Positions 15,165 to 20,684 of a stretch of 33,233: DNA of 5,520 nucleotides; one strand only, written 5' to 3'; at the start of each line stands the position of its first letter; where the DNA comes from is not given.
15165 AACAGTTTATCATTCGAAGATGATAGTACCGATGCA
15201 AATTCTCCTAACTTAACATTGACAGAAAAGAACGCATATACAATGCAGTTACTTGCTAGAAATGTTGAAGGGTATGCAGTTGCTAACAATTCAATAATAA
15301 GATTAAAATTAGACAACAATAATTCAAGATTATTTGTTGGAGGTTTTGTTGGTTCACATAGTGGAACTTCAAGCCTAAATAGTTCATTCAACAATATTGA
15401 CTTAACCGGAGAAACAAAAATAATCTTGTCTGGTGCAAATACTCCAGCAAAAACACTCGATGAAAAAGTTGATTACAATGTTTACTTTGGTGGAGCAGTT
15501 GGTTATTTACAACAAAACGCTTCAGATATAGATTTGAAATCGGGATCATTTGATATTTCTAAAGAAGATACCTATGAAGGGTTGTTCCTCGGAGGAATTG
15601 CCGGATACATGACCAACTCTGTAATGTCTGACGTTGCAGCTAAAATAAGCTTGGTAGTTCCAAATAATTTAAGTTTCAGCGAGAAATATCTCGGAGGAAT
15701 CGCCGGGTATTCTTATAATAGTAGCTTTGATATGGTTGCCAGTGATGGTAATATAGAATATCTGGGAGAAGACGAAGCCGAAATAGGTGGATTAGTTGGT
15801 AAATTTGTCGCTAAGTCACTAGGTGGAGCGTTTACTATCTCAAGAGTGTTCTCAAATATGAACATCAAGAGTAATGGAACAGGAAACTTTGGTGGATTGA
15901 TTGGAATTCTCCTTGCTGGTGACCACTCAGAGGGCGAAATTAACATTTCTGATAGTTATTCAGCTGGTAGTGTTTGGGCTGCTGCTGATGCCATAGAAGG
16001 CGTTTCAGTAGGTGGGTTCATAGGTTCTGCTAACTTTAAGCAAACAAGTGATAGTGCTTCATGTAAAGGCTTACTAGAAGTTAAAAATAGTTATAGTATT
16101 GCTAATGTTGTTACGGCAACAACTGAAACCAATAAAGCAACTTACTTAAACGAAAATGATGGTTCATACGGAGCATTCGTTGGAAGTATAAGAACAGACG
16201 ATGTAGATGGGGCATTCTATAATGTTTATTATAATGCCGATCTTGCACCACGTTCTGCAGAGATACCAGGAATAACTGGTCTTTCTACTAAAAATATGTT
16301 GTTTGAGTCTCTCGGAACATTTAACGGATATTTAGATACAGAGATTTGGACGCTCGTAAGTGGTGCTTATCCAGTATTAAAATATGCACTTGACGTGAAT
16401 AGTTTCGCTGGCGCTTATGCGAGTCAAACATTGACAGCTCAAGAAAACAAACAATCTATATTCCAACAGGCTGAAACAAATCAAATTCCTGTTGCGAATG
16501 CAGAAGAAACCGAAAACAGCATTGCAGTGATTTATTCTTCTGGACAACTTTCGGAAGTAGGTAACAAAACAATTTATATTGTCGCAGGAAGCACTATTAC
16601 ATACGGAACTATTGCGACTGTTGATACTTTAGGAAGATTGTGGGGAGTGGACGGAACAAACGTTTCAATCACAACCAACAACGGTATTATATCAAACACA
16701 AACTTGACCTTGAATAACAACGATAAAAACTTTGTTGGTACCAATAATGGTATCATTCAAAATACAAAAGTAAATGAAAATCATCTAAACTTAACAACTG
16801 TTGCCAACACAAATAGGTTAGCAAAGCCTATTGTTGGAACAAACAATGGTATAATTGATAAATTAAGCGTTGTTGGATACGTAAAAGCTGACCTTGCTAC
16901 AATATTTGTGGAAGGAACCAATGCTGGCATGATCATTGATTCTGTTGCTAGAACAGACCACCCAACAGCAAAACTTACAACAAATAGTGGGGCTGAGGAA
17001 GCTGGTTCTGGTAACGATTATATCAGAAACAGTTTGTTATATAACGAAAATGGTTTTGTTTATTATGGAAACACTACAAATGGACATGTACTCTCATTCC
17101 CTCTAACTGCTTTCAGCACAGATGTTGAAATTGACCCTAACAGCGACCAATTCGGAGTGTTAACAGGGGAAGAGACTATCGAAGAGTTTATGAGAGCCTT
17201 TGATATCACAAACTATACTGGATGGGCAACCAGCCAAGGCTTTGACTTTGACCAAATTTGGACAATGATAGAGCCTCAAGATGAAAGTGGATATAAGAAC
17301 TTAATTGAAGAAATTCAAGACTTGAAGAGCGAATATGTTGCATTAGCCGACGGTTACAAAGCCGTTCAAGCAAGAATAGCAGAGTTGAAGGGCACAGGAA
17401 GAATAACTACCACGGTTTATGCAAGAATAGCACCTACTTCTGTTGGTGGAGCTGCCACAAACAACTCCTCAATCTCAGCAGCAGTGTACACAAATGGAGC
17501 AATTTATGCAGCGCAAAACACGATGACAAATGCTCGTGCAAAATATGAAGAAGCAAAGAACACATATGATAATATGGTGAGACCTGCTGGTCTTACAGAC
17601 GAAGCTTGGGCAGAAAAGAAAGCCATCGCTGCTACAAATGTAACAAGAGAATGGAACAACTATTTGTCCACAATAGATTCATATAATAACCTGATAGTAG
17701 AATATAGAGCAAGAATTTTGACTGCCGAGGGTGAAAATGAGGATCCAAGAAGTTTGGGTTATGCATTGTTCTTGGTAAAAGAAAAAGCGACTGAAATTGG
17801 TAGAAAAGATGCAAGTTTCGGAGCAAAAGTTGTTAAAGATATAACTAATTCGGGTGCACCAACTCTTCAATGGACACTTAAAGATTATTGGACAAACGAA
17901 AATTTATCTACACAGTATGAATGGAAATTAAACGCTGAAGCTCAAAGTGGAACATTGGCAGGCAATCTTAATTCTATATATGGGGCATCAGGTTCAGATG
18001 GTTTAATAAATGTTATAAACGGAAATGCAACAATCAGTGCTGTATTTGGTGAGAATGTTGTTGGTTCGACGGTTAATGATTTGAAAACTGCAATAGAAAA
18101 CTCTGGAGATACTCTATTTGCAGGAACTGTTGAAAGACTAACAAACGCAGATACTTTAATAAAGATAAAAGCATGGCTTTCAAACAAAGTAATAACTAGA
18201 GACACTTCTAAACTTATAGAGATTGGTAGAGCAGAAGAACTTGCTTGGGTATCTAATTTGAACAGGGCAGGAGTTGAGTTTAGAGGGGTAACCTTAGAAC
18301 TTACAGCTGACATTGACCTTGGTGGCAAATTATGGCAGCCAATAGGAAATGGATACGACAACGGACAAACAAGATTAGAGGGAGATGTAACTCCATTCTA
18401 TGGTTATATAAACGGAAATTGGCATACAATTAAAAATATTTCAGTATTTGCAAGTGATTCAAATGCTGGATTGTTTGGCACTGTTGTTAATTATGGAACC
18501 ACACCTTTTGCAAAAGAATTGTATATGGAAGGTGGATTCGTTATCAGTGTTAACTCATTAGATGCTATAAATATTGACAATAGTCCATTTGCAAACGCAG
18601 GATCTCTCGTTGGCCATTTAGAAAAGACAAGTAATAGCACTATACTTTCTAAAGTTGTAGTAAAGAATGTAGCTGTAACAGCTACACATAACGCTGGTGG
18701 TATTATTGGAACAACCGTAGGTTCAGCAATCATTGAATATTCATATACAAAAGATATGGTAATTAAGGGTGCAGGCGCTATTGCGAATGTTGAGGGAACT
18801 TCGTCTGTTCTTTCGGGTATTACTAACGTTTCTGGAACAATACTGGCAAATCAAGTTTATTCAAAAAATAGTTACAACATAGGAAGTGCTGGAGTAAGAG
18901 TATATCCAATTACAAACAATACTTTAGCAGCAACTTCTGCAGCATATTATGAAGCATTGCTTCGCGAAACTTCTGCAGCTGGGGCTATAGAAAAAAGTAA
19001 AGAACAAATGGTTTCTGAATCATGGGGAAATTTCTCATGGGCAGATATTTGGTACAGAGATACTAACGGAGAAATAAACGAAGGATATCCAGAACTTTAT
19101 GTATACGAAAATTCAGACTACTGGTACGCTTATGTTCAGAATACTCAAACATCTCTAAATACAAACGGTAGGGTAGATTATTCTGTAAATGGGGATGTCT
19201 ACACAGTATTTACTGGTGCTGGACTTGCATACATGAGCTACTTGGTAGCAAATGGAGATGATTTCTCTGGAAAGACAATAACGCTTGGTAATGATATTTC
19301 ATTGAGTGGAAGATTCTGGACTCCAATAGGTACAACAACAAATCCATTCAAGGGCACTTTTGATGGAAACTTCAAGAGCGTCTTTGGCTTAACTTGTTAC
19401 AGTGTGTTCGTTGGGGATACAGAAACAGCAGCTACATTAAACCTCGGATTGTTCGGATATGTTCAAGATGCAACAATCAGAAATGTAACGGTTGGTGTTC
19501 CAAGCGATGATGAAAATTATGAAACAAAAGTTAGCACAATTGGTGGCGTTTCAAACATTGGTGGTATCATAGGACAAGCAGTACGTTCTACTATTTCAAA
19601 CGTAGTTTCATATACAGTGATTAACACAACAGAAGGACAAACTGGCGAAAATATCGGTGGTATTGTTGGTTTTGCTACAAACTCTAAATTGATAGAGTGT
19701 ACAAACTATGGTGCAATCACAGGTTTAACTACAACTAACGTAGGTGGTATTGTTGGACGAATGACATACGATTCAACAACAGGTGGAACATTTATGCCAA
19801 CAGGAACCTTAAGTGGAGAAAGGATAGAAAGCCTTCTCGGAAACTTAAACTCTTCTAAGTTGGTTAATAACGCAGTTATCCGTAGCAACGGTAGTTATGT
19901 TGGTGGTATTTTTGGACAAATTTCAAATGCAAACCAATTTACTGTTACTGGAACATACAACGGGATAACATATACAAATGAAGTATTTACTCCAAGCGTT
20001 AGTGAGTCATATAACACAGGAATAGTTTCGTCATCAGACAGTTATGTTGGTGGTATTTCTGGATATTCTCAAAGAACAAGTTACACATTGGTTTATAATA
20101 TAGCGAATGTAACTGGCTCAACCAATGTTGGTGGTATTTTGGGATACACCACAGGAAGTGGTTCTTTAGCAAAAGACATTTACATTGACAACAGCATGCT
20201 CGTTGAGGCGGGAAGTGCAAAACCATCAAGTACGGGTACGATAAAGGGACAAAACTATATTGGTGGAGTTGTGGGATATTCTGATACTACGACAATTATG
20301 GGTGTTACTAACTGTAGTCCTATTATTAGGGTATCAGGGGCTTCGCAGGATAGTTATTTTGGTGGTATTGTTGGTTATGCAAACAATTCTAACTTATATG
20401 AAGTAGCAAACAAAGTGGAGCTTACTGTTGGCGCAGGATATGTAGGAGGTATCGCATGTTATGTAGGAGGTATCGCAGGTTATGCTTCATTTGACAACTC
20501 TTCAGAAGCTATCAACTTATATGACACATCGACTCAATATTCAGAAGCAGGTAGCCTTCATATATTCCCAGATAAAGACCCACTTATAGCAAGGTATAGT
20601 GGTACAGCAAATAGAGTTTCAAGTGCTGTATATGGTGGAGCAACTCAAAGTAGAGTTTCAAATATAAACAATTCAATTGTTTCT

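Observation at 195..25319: Monocistronic 25.1-kb gene encoding an 8,374-aa lipid-anchored surface protein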

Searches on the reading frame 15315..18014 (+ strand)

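Call 10: search_protein_families(library=pfam, proteins=[window:15315-18014:+], max_evalue=1)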
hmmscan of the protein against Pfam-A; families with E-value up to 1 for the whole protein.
window:15315-18014:+ (900 aa): 2 families
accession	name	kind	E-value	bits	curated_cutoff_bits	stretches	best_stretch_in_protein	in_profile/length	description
PF25672.1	BBH37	-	0.11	13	27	1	656-700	24-67/184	BBH37 helical domain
PF07581.17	Glug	-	0.67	10.9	20.5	1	125-147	4-27/28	The GLUG motif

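Call 17: search_protein_families(library=ncbifam, proteins=[window:15315-18014:+], max_evalue=0.1)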
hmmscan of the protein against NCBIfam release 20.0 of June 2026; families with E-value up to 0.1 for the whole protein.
window:15315-18014:+ (900 aa): 0 families

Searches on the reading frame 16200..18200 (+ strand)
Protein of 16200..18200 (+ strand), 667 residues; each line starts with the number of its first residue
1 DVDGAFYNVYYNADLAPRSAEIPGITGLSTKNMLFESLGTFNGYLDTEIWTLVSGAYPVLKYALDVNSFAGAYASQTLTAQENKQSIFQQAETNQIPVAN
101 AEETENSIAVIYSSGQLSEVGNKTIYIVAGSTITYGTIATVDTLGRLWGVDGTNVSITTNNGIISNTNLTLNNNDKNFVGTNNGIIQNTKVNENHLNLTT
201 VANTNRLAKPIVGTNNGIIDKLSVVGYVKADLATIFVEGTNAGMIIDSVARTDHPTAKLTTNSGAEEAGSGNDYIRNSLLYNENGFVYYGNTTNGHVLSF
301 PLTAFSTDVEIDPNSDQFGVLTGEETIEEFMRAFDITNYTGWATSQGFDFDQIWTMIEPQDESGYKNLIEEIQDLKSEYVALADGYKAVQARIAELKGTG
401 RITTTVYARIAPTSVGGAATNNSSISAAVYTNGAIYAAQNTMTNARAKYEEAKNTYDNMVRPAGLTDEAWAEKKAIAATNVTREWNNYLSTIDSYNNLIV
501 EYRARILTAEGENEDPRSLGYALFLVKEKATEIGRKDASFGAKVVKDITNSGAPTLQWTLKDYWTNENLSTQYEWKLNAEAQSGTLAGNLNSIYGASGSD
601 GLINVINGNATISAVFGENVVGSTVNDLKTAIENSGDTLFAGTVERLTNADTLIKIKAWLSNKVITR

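Call 65: search_protein_families(library=pfam, proteins=[window:16200-18200:+], max_evalue=10)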
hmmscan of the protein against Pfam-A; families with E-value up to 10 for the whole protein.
window:16200-18200:+ (667 aa): 1 family
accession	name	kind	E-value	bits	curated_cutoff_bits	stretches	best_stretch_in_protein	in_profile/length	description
PF25672.1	BBH37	-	0.053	14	27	1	361-407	24-69/184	BBH37 helical domain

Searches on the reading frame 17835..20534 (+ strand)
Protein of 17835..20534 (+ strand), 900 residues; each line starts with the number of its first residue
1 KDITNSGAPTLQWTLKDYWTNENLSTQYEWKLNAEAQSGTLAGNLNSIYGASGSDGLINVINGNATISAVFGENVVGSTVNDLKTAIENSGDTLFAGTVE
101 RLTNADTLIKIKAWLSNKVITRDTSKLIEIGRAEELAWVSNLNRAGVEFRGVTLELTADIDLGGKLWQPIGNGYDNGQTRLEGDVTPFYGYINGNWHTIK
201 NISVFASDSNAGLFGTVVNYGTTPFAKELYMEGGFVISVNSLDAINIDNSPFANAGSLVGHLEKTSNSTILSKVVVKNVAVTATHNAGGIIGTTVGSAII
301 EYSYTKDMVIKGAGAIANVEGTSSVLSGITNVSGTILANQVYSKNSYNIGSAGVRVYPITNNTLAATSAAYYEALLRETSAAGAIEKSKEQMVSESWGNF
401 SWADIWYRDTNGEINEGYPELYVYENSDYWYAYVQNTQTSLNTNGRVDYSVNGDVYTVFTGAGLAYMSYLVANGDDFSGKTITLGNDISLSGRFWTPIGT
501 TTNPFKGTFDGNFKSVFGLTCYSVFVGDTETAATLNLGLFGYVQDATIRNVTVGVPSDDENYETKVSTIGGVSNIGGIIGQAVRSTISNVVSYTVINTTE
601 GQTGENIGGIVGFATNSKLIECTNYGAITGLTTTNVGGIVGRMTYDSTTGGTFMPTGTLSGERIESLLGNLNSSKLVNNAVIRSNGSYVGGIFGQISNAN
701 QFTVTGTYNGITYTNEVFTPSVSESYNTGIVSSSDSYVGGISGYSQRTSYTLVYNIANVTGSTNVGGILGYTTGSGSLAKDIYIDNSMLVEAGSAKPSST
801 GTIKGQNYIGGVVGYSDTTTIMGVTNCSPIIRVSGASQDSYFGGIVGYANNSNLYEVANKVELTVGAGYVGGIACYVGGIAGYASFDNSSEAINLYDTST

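Call 10: search_protein_families(library=pfam, proteins=[window:17835-20534:+], max_evalue=1)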
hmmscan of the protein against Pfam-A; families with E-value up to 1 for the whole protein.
window:17835-20534:+ (900 aa): 1 family
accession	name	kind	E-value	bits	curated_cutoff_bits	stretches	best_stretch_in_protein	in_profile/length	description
PF07581.17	Glug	-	0.0012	19.5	20.5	2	604-629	2-28/28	The GLUG motif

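Call 17: search_protein_families(library=ncbifam, proteins=[window:17835-20534:+], max_evalue=0.1)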
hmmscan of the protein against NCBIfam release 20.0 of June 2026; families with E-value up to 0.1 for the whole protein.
window:17835-20534:+ (900 aa): 0 families
